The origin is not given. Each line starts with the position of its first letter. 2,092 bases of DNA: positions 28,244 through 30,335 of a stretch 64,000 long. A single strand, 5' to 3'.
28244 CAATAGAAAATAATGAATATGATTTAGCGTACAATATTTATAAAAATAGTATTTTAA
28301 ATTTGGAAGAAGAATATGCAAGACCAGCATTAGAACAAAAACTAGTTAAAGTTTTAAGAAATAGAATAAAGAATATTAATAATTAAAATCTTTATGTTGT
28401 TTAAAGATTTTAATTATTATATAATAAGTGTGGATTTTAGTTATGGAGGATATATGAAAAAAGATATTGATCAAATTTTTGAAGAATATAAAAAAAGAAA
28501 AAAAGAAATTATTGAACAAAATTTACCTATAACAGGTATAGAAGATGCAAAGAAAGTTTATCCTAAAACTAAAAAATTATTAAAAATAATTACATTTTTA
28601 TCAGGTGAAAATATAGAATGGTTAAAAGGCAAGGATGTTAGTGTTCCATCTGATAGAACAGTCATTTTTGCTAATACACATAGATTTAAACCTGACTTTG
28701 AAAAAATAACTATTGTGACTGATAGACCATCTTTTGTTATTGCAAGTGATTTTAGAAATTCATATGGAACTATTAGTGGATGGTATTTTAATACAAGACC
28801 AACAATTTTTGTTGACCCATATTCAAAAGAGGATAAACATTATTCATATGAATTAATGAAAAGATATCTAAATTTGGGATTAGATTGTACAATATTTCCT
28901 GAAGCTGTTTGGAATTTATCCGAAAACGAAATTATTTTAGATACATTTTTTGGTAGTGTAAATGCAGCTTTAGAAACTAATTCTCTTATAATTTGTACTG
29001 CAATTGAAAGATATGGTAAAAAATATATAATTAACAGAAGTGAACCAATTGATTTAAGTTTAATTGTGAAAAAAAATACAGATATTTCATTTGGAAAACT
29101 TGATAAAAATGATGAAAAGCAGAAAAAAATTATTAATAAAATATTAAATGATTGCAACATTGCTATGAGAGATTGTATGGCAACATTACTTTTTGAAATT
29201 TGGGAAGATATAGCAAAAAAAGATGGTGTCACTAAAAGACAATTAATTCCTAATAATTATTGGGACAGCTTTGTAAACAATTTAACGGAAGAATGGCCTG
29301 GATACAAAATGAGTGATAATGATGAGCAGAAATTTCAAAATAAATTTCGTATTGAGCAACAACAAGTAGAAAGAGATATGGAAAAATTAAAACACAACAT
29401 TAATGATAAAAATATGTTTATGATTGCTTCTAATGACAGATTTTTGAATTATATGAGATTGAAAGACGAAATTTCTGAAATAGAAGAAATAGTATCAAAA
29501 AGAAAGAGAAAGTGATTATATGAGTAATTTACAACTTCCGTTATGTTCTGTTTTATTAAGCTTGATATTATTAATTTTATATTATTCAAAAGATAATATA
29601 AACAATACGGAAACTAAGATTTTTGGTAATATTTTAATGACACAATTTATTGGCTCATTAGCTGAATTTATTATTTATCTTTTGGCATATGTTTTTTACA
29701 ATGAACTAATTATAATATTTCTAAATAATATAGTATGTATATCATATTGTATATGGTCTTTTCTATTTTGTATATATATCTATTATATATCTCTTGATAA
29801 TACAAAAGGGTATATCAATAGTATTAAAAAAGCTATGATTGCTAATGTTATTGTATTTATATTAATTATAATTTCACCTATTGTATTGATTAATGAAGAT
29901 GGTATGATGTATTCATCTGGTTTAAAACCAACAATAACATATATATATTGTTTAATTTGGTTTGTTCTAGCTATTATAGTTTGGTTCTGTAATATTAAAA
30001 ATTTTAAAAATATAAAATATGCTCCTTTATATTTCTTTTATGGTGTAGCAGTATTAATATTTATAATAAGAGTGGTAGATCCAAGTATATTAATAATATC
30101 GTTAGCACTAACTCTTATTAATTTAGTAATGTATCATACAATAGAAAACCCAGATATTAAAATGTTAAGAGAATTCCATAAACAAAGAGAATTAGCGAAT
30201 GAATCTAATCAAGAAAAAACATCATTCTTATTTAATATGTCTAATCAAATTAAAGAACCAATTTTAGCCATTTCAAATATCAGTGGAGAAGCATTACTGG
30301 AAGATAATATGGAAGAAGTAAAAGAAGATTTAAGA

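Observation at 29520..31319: Hybrid histidine kinase with the phospho-acceptor His replaced by Asn and the receiver phospho-Asp replaced by Glu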

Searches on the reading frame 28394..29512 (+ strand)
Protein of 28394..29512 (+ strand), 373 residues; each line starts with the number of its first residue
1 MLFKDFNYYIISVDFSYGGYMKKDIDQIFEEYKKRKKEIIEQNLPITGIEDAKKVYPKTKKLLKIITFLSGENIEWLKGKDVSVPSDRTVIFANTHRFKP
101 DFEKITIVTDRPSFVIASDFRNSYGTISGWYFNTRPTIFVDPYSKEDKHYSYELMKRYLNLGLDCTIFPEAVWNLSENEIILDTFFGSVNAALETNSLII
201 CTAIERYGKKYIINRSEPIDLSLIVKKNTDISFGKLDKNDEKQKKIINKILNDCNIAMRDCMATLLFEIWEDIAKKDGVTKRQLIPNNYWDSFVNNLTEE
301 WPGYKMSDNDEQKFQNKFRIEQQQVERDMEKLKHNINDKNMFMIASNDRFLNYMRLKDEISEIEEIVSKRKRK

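Call 13: search_protein_families(library=pfam, proteins=[window:28394-29512:+], max_evalue=0.01)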
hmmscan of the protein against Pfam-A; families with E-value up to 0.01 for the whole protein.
window:28394-29512:+ (373 aa): 1 family
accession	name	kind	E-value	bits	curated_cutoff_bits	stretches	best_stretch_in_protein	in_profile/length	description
PF01553.26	Acyltransferase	-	0.001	19.3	23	1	84-204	10-131/132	Acyltransferase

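Call 40: search_protein_families(library=ncbifam, proteins=[window:28394-29512:+], max_evalue=1)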
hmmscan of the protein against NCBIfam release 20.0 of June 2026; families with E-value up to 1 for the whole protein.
window:28394-29512:+ (373 aa): 1 family
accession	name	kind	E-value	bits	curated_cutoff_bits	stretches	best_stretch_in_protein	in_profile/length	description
TIGR00530.1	AGP_acyltrn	subfamily_domain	0.052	13.3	102.95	1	83-203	11-128/130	1-acylglycerol-3-phosphate O-acyltransferase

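Call 41: search_protein_families(library=phrogs, proteins=[window:28394-29512:+], max_evalue=0.01)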
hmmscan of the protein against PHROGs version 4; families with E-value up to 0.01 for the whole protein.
window:28394-29512:+ (373 aa): 0 families

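Call 80: search_solved_structures(query=window:28394-29512:+, max_evalue=1, show_alignments=1)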
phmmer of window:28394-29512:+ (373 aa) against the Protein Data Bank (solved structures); distinct sequences matched with E-value up to 1: 0.

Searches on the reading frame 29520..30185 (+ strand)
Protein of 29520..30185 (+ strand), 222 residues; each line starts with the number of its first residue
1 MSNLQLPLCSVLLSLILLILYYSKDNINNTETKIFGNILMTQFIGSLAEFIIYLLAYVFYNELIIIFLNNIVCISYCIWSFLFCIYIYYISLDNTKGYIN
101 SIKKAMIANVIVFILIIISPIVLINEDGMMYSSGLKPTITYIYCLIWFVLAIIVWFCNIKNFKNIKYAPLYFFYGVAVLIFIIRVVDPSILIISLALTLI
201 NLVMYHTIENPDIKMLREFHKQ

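Call 51: predict_structure(alignment_id=A3)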
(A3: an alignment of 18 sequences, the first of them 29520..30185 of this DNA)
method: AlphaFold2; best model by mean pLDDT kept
length: 222 residues; sequences in the alignment: 18
mean_pLDDT: 85.5   pTM: 0.84
mean pLDDT of the five models: 85.5, 85.1, 83.6, 83.5, 83.2
residues with pLDDT >= 90: 93; 70-90: 112; 50-70: 17; < 50: 0
segments of 3 or more residues with pLDDT < 50: none
pLDDT, mean of each block of 10 residues (from residue 1): 81 95 79 92 95 83 91 94 89 73 88 94 80 89 91 82 71 86 85 90 86 72 68
secondary structure, 60 per line:
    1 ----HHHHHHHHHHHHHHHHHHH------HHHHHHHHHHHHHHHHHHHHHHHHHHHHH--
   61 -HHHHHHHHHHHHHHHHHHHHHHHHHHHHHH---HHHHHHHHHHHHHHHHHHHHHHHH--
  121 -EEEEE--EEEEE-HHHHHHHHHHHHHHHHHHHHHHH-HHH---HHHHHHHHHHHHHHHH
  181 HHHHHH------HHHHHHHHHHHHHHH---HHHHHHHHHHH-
elements in order: H5-23 H30-58 H62-91 H95-118 E122-126 E129-133 H135-157 H165-186 H193-207 H211-221
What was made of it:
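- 29520..30140 (+): N-terminal 7-TM sensor domain (aa 1-207). Inferred N-out/C-in topology. Extracytoplasmic beta-hairpin at aa 122-133. No Pfam model covers it. AF2 pLDDT 85.5, pTM 0.84 (call 51).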

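Call 55: fold_search(model_id=the predicted structure, library=pdb)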
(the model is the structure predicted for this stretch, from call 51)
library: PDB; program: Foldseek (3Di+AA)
matches with E <= 10: 1273; with E <= 0.001: 0
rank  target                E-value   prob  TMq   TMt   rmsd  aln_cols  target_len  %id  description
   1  6w2y_B                1.1e-03  1.00  0.62  0.25   5.6       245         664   12  CryoEM Structure of GABAB1b Homodimer (released 2020-07-01)
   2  8tyw_A                1.8e-03  1.00  0.70  0.61   5.0       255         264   11  cryo-EM structure of GPR6-Gs-Nb35 complex (released 2024-12-04)
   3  8x2k_A                3.7e-03  1.00  0.68  0.59   5.6       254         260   10  OEA bound GPR3-Gs complex structure (released 2024-04-03)
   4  8rql_R                4.7e-03  1.00  0.61  0.51   7.0       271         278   11  TAS2R14 receptor bound to flufenamic acid and gustducin (released 2024-11-27)
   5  7c7q_B                6.3e-03  1.00  0.56  0.23   6.5       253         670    9  Cryo-EM structure of the baclofen/BHFF-bound human GABA(B) receptor in active state (released 2020-07-01)
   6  8wvu_A                6.6e-03  1.00  0.61  0.22   6.6       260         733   11  Cryo-EM structure of LGR4 in complex with Rspo1 and RNF43 (released 2024-10-30)
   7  8x64                  6.9e-03  1.00  0.62  0.54   5.9       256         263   14  CryoEM structure of the histamine H1 receptor-BRIL/Anti BRIL Fab complex with desloratadine (released 2024-01-17)
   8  6e3y_R                6.9e-03  1.00  0.56  0.39   8.0       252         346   13  Cryo-EM structure of the active, Gs-protein complexed, human CGRP receptor (released 2018-09-19)
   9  6g79_S                7.3e-03  1.00  0.62  0.54   6.5       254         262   14  Coupling specificity of heterotrimeric Go to the serotonin 5-HT1B receptor (released 2018-06-20)
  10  7xp6_R                7.3e-03  1.00  0.61  0.50   6.8       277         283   11  Cryo-EM structure of a class T GPCR in active state (released 2022-10-12)
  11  9odl_R                7.3e-03  1.00  0.58  0.48   6.7       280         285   12  Structure of the MOR/Gi/Mitragynine Pseudoindoxil Complex, GTP-bound G-ACT-3 (released 2026-01-07)
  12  8jd3_2                7.3e-03  1.00  0.54  0.20   6.7       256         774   10  Cryo-EM structure of Gi1-bound mGlu2-mGlu3 heterodimer (released 2023-06-21)
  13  9k26_A                7.7e-03  1.00  0.59  0.47   7.4       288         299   11  PrRP31 bound prolactin-releasing peptide receptor coupled with Gi protein complex (released 2025-01-29)
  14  9kb6                  8.4e-03  1.00  0.58  0.21   8.0       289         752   12  Cryo-EM structure of LGR4 (released 2025-10-15)
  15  8vy7_R                8.4e-03  1.00  0.54  0.45   6.4       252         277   11  CryoEM structure of Gi-coupled TAS2R14 with cholesterol and an intracellular tastant (released 2024-04-03)
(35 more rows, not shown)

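Call 63: search_protein_representatives(alignment_id=A3)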
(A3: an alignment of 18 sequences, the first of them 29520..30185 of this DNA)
Query: 18 sequences, 224 profile positions. Proteins with E-value up to 0.001 (for the whole library): 4278; up to 1e-10: 1932; up to 1e-30: 522. The best 150 are listed.
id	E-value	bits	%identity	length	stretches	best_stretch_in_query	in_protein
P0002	3.9e-66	239.1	-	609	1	1-224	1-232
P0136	1.1e-65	237.7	-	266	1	1-224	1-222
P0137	9.5e-61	221.5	-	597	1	3-223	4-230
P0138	7.5e-60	218.6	-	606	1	2-221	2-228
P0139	1.5e-58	214.3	-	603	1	2-223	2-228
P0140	4.1e-58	212.9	-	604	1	1-223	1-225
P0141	1.2e-57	211.4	-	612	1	4-224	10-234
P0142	4.1e-57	209.6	-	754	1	1-220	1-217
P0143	5.5e-57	209.2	-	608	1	1-223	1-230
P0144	2.9e-56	206.9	-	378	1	1-223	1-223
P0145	4.7e-56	206.2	-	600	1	1-223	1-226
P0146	1.1e-55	204.9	-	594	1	1-223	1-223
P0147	1.0e-54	201.8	-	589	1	4-223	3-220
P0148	1.1e-54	201.7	-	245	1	1-220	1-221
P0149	1.2e-54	201.6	-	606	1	4-222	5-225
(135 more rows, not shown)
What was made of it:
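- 29520..30140 (+): Profile finds 4278 representatives, always N-terminal (call 63).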
